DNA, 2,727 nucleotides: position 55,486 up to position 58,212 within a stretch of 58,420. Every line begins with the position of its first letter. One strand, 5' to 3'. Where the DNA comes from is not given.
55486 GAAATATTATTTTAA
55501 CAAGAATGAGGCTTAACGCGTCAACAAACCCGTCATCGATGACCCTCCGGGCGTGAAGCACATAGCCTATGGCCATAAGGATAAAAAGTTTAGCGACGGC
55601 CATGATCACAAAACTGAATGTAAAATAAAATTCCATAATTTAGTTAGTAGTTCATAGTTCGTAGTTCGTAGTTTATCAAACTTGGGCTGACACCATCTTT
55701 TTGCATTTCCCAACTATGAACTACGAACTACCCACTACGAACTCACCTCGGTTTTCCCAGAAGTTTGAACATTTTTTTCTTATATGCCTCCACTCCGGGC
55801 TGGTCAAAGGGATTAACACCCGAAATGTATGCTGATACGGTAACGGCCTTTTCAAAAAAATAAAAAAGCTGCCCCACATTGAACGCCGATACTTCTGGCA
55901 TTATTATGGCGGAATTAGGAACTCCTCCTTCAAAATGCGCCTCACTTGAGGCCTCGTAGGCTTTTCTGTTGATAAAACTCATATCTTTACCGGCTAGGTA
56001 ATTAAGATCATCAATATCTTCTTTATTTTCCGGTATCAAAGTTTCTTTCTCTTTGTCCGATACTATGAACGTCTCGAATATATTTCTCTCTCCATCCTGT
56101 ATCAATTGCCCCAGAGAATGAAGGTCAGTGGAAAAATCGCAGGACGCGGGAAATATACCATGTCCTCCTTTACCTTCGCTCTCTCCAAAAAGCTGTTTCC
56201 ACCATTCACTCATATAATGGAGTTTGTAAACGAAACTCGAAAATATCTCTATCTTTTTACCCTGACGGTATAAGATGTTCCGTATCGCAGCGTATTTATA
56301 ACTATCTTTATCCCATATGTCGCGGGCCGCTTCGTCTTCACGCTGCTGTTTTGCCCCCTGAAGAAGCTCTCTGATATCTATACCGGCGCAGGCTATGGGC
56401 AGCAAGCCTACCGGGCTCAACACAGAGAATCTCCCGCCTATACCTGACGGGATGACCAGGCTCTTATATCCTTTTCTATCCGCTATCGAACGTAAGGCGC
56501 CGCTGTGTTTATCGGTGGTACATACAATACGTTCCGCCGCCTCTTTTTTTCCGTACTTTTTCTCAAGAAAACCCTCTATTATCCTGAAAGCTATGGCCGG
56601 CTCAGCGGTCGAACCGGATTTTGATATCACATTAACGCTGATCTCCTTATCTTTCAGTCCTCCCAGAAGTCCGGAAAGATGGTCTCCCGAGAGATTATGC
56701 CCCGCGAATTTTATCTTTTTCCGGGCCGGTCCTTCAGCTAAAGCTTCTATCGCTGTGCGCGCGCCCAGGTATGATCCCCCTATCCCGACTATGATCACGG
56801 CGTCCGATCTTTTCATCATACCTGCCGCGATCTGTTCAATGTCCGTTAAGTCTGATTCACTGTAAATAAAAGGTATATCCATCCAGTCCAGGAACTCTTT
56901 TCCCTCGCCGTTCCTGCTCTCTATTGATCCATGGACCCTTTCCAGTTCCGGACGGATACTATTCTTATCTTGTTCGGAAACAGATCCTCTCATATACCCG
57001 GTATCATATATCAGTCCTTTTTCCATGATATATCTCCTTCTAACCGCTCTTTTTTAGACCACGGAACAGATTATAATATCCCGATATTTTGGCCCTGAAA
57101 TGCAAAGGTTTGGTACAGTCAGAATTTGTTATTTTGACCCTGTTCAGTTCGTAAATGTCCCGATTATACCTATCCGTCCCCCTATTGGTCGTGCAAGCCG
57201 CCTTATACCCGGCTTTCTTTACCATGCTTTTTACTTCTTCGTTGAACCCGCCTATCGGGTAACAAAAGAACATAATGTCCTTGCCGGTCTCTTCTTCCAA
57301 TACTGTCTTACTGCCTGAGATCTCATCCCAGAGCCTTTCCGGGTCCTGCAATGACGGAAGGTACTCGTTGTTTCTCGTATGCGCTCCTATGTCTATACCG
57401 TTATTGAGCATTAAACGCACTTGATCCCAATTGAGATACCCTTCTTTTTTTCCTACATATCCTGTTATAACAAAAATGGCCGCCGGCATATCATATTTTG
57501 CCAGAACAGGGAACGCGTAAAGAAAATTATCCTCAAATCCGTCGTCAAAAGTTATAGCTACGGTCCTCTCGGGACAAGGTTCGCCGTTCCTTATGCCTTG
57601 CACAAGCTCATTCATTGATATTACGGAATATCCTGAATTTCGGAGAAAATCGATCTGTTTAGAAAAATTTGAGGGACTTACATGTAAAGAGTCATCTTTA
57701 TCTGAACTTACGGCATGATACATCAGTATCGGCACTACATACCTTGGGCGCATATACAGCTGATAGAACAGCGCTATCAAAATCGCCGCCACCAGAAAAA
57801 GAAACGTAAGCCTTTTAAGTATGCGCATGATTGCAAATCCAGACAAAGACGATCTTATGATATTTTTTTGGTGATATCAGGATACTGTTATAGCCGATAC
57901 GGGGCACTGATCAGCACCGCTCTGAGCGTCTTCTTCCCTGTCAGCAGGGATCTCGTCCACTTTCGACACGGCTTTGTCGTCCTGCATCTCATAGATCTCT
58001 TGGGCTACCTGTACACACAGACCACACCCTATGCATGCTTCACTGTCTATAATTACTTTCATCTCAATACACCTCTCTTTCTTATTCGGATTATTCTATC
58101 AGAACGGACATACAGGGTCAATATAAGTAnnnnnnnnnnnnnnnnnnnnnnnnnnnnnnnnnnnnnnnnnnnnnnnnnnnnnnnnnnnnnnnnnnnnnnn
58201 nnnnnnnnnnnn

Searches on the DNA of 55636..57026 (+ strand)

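Call 64: search_dna_similar(query=window:55636-55750:+, collection=plasmids, mode=distant, max_evalue=1, max_rows=15)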
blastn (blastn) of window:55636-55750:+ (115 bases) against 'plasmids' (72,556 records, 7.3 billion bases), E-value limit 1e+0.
Records with a match: 2; places in all: 3; records where one place covers at least 80% of the query: 0.
Best place of each record, by identity: 90-95% 1; 80-90% 1.
By first word of the organism name: Cyanobacterium 1; Natrialba 1.
By predicted mobility (MOB-suite, as given by PLSDB): non-mobilizable 2.
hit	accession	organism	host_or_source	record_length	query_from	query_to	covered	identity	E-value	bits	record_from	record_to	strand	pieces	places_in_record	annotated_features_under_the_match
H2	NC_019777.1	Cyanobacterium aponinum PCC 10605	-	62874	1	35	30%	89.2%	7e-3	47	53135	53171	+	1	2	hypothetical protein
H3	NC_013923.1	Natrialba magadii ATCC 43099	-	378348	9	36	24%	92.9%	8e-2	43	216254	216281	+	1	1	none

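Call 65: get_annotated_region(hit=H2, flank=400)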
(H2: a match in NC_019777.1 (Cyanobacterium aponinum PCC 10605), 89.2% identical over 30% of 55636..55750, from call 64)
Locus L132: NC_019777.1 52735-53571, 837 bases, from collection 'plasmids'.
description: Cyanobacterium aponinum PCC 10605 plasmid pCYAN10605.01, complete sequence
organism: Cyanobacterium aponinum PCC 10605 (NCBI taxid 755178)
taxonomy: Bacteria; Cyanobacteriota; Cyanophyceae; Chroococcales; Geminocystaceae; Cyanobacterium; Cyanobacterium aponinum; Cyanobacterium aponinum PCC 10605
host: -; source: -; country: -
typing (MOB-suite, as given by PLSDB): non-mobilizable; replicon rep_cluster_1697
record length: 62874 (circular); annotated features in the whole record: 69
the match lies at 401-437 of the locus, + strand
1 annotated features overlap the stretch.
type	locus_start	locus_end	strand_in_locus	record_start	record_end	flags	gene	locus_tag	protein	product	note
CDS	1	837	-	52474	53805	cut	-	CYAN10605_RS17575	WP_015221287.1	hypothetical protein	-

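Call 116: search_rna_families(source=L066, start=7200, end=7500, threshold=evalue, max_evalue=0.01)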
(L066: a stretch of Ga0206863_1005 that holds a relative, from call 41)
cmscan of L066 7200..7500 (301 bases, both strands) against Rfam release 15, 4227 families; matches with E-value up to 0.01: 0.
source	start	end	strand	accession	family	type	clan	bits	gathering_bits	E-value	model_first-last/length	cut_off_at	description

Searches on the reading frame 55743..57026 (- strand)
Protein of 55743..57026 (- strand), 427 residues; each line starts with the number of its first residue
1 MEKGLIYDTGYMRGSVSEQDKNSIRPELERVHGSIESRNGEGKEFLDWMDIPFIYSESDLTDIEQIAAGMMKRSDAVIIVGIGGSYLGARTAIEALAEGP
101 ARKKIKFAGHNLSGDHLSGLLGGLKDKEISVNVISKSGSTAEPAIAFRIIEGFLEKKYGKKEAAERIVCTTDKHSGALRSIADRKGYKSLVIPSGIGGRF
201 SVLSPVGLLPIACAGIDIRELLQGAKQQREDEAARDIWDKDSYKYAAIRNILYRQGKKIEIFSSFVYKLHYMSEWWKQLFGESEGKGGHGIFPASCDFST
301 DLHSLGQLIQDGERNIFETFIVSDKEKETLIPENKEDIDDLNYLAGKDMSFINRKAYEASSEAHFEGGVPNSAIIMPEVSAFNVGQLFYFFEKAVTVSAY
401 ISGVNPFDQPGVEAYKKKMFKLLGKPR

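Call 10: search_protein_families(library=pfam, proteins=[window:55743-57026:-])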
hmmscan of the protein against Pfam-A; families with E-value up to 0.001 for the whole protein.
window:55743-57026:- (427 aa): 1 family
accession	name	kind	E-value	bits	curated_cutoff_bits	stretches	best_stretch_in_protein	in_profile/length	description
PF00342.24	PGI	-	1.8e-24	86.7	22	1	72-417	94-460/486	Phosphoglucose isomerase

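Call 16: find_homologous_proteins(query=window:55743-57026:-)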
Query window:55743-57026:- (427 aa): 8000 proteins with E <= 0.001 among 8000 candidates; the best 120 are listed.
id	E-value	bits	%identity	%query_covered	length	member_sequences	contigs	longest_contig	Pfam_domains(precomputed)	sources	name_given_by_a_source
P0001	9.1e-283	956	100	100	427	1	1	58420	PF00342.25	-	-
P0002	3.2e-193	661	100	69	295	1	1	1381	PF00342.25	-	-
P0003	4.2e-191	654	69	100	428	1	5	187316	PF00342.25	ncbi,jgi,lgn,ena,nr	ncbi:MAG: glucose-6-phosphate isomerase [Candidatus Aadella gelida]|nr:glucose-6-phosphate isomerase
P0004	1.5e-183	629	65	100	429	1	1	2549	PF00342.25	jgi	jgi:glucose-6-phosphate isomerase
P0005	5.0e-183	627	67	100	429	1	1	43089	PF00342.25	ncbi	ncbi:MAG: glucose-6-phosphate isomerase [Candidatus Omnitrophota bacterium]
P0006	5.3e-183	627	63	100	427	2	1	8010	PF00342.25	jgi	jgi:glucose-6-phosphate isomerase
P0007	1.8e-182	625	64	100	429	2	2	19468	PF00342.25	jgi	jgi:glucose-6-phosphate isomerase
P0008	2.8e-182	625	66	100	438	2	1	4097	PF00342.25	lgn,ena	-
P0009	7.7e-182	623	64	100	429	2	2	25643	PF00342.25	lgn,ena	-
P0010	8.4e-182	623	66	100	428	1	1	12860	PF00342.25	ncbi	ncbi:glucose-6-phosphate isomerase, partial [Candidatus Omnitrophota bacterium]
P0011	3.2e-181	621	64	100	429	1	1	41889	PF00342.25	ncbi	ncbi:glucose-6-phosphate isomerase [Candidatus Omnitrophota bacterium]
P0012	4.3e-180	617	64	100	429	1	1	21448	PF00342.25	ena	-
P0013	2.4e-179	615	65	100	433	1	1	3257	PF00342.25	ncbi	-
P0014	4.9e-179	614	63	100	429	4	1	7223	PF00342.25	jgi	jgi:glucose-6-phosphate isomerase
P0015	5.8e-178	610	62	100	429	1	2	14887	PF00342.25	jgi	-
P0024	2.1e-176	605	62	100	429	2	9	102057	PF00342.25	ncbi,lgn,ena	ncbi:MAG: glucose-6-phosphate isomerase [Candidatus Omnitrophota bacterium]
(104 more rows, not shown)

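Call 21: find_encoding_contigs(protein=P0003, flank=10000, max_places=3)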
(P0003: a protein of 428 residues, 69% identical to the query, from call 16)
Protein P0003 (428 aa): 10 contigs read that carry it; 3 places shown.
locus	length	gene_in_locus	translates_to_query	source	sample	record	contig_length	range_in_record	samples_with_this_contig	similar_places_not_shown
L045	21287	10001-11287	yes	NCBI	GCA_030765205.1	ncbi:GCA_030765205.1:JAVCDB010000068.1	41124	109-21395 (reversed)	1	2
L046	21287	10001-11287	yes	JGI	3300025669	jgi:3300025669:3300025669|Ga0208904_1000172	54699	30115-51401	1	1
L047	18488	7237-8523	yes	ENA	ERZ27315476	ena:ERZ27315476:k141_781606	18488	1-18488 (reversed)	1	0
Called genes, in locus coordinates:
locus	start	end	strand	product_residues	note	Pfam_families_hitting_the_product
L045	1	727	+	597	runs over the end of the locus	PF05524:PEP-utilisers_N, PF00391:PEP-utilizers, PF02896:PEP-utilizers_C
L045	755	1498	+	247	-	PF00483:NTP_transferase, PF12804:NTP_transf_3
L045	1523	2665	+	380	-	PF00438:S-AdoMet_synt_N, PF02772:S-AdoMet_synt_M, PF02773:S-AdoMet_synt_C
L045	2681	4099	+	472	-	PF05221:AdoHcyase, PF13241:NAD_binding_7 (faint), PF00670:AdoHcyase_NAD, PF02826:2-Hacid_dh_C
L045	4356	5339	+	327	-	PF00365:PFK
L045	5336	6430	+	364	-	PF03739:LptF_LptG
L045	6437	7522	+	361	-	PF03739:LptF_LptG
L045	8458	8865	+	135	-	PF07291:MauE (weak), PF07681:DoxX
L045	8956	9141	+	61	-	PF00037:Fer4 (weak), PF13459:Fer4_15, PF13370:Fer4_13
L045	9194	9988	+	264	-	PF01522:Polysacc_deac_1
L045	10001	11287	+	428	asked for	PF00342:PGI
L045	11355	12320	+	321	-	PF03547:Mem_trans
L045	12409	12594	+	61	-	-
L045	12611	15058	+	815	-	PF20437:LonC_helical, PF13654:AAA_32, PF20436:LonB_AAA-LID, PF05362:Lon_C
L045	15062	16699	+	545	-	PF00999:Na_H_Exchanger, PF00571:CBS (weak)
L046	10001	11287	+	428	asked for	PF00342:PGI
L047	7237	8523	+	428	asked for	PF00342:PGI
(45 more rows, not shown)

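Call 28: find_encoding_contigs(protein=P0005, flank=10000, max_places=1)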
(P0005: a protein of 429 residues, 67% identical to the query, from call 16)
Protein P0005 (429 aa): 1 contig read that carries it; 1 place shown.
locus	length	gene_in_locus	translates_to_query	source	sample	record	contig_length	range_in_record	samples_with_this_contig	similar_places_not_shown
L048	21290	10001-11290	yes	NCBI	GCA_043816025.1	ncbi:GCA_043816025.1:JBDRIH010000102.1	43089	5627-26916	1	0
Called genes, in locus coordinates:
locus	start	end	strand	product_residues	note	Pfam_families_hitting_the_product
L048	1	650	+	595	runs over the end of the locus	PF05524:PEP-utilisers_N, PF00391:PEP-utilizers, PF02896:PEP-utilizers_C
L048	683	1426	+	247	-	PF00483:NTP_transferase, PF12804:NTP_transf_3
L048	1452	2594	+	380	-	PF00438:S-AdoMet_synt_N, PF02772:S-AdoMet_synt_M, PF02773:S-AdoMet_synt_C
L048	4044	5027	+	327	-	PF00365:PFK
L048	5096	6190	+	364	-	PF03739:LptF_LptG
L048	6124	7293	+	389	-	PF03739:LptF_LptG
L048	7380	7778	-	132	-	PF00156:Pribosyltran (weak)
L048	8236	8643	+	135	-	PF07681:DoxX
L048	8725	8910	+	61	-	PF00037:Fer4 (faint), PF13459:Fer4_15, PF13370:Fer4_13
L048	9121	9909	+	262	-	PF01522:Polysacc_deac_1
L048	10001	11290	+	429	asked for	PF00342:PGI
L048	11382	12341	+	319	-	PF03547:Mem_trans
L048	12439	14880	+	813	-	PF20437:LonC_helical, PF13654:AAA_32, PF20436:LonB_AAA-LID, PF05362:Lon_C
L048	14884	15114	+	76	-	-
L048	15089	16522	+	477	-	PF00999:Na_H_Exchanger, PF00571:CBS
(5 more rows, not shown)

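Call 29: find_encoding_contigs(protein=P0011, flank=10000, max_places=1)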
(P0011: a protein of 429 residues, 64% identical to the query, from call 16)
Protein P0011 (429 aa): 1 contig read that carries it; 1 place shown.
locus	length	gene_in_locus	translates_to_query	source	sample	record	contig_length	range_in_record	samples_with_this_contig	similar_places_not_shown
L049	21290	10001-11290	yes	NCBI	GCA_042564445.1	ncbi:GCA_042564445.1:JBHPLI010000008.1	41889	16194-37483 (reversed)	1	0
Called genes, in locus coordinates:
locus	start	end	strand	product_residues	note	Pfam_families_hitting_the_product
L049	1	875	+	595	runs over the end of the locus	PF05524:PEP-utilisers_N, PF00391:PEP-utilizers, PF02896:PEP-utilizers_C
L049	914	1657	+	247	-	PF00483:NTP_transferase, PF12804:NTP_transf_3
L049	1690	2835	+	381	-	PF00438:S-AdoMet_synt_N, PF02772:S-AdoMet_synt_M, PF02773:S-AdoMet_synt_C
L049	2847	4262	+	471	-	PF05221:AdoHcyase, PF00670:AdoHcyase_NAD, PF02826:2-Hacid_dh_C, PF07991:KARI_N (weak)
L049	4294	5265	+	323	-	PF00365:PFK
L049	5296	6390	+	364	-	PF03739:LptF_LptG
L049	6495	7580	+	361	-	PF03739:LptF_LptG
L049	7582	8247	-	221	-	PF00156:Pribosyltran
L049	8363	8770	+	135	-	PF07291:MauE (weak), PF07681:DoxX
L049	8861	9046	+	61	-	PF00037:Fer4 (weak), PF13459:Fer4_15, PF13370:Fer4_13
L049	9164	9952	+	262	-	PF01522:Polysacc_deac_1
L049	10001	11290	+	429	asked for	PF00342:PGI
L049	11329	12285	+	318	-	PF03547:Mem_trans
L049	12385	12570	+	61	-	-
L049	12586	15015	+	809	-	PF20437:LonC_helical, PF13654:AAA_32, PF20436:LonB_AAA-LID, PF05362:Lon_C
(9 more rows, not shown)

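Call 30: find_encoding_contigs(protein=P0024, flank=10000, max_places=1)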
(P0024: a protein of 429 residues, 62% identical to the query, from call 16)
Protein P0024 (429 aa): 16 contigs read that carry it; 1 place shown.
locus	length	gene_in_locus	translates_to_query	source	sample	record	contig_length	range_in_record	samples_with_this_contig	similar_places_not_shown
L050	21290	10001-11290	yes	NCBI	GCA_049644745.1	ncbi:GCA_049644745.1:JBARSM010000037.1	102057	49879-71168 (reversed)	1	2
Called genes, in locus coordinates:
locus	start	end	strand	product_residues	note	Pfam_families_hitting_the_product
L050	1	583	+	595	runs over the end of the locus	PF05524:PEP-utilisers_N, PF00391:PEP-utilizers, PF02896:PEP-utilizers_C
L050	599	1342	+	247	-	PF00483:NTP_transferase, PF12804:NTP_transf_3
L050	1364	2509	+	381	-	PF00438:S-AdoMet_synt_N, PF02772:S-AdoMet_synt_M, PF02773:S-AdoMet_synt_C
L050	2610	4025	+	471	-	PF05221:AdoHcyase, PF00670:AdoHcyase_NAD, PF02826:2-Hacid_dh_C, PF07991:KARI_N (faint)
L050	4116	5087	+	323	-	PF00365:PFK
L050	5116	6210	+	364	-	PF03739:LptF_LptG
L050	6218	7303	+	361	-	PF03739:LptF_LptG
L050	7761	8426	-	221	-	PF00156:Pribosyltran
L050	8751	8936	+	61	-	PF00037:Fer4 (weak), PF13459:Fer4_15, PF14697:Fer4_21 (weak), PF13370:Fer4_13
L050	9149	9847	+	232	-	PF01522:Polysacc_deac_1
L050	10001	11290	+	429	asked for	PF00342:PGI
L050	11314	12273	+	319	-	PF03547:Mem_trans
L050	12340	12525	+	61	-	PF17319:DUF5362 (weak)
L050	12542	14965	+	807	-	PF20437:LonC_helical, PF13654:AAA_32, PF20436:LonB_AAA-LID, PF05362:Lon_C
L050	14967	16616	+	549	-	PF00999:Na_H_Exchanger, PF00571:CBS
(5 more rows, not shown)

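Call 41: find_related_loci(query=window:55743-57026:-, collection=metagenome_contigs, flank=6000)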
Query window:55743-57026:- (427 aa) in metagenome_contigs; peptide patterns used: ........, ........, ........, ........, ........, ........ (x = any residue, [..] = any of these).
600 stretches matched a pattern (row limit reached: there are more); 344 encode a relative of the query (tblastn E <= 1e-3); the best 80 are kept; 80 distinct loci.
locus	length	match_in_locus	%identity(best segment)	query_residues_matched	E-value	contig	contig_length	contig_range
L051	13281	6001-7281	69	1-426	0e+0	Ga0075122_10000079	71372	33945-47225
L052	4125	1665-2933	66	5-426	0e+0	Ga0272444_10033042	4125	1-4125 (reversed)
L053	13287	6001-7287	61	1-426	3e-176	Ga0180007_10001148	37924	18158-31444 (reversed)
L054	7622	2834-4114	61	1-426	7e-174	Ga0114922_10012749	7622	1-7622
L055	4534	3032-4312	56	7-426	6e-160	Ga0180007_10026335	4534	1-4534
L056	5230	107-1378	57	9-425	5e-158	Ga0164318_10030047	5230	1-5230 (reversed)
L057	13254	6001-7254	52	8-425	1e-152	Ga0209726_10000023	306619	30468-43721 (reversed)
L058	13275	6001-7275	55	9-426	2e-152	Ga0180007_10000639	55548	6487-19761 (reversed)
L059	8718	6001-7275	54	9-426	5e-152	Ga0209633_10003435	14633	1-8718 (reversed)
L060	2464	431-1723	54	3-426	2e-161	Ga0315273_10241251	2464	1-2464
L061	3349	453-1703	54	9-425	5e-158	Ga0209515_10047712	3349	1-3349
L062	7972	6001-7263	53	5-425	8e-151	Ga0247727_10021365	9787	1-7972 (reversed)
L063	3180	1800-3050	53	8-425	1e-156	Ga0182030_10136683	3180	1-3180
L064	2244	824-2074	53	8-425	1e-159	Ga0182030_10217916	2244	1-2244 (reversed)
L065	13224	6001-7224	54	8-423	2e-149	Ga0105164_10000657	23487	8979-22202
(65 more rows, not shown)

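Call 52: find_encoding_contigs(protein=P0002, flank=3000, max_places=5)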
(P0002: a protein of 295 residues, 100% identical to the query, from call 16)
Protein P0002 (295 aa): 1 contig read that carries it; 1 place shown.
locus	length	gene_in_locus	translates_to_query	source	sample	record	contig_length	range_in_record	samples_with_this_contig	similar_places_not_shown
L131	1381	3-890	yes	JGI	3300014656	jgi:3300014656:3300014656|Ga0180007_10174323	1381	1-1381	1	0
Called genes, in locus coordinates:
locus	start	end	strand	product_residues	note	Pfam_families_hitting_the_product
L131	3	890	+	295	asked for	PF00342:PGI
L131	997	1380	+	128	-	?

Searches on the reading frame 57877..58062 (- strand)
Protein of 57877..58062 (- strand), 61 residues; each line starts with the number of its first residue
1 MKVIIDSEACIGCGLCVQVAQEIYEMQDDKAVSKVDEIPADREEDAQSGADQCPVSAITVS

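Call 38: search_protein_families(library=ncbifam, proteins=[window:57877-58062:-], max_evalue=0.01)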
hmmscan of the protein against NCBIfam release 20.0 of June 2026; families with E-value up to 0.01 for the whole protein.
window:57877-58062:- (61 aa): 9 families
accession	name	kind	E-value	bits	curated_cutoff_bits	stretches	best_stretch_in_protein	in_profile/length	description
NF040864.1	HgcB_ferredoxin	equivalog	6.5e-06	25.9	99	1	5-60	11-63/93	mercury methylation ferredoxin HgcB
TIGR02936.1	fdxN_nitrog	equivalog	0.00059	19.9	80.55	1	5-45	18-58/91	ferredoxin III, nif-specific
TIGR02494.1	PFLE_PFLC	subfamily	0.001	18.4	174.35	1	3-60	43-99/293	glycyl-radical enzyme activating protein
NF005503.0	PRK07118.1-2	equivalog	0.0014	18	252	1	3-59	162-216/292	RnfABCDGE type electron transport complex subunit B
NF058577.1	FdxA_fam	equivalog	0.0017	18.5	65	0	2-19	30-47/52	4Fe-4S ferredoxin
NF040684.1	PorD_Arch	equivalog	0.0035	17.4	120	1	1-60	25-81/85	pyruvate synthase subunit PorD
NF043039.1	HgcAB_like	equivalog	0.0046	16.6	285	1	2-58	294-349/350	HgcAB-like fusion protein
TIGR02179.1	PorD_KorD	subfamily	0.006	16.7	60.05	0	2-59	19-73/78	2-oxoacid:acceptor oxidoreductase, delta subunit, pyruvate/2-ketoisovalerate family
TIGR01971.1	NuoI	subfamily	0.0078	15.8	113.05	0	6-59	40-99/121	NADH-quinone oxidoreductase, chain I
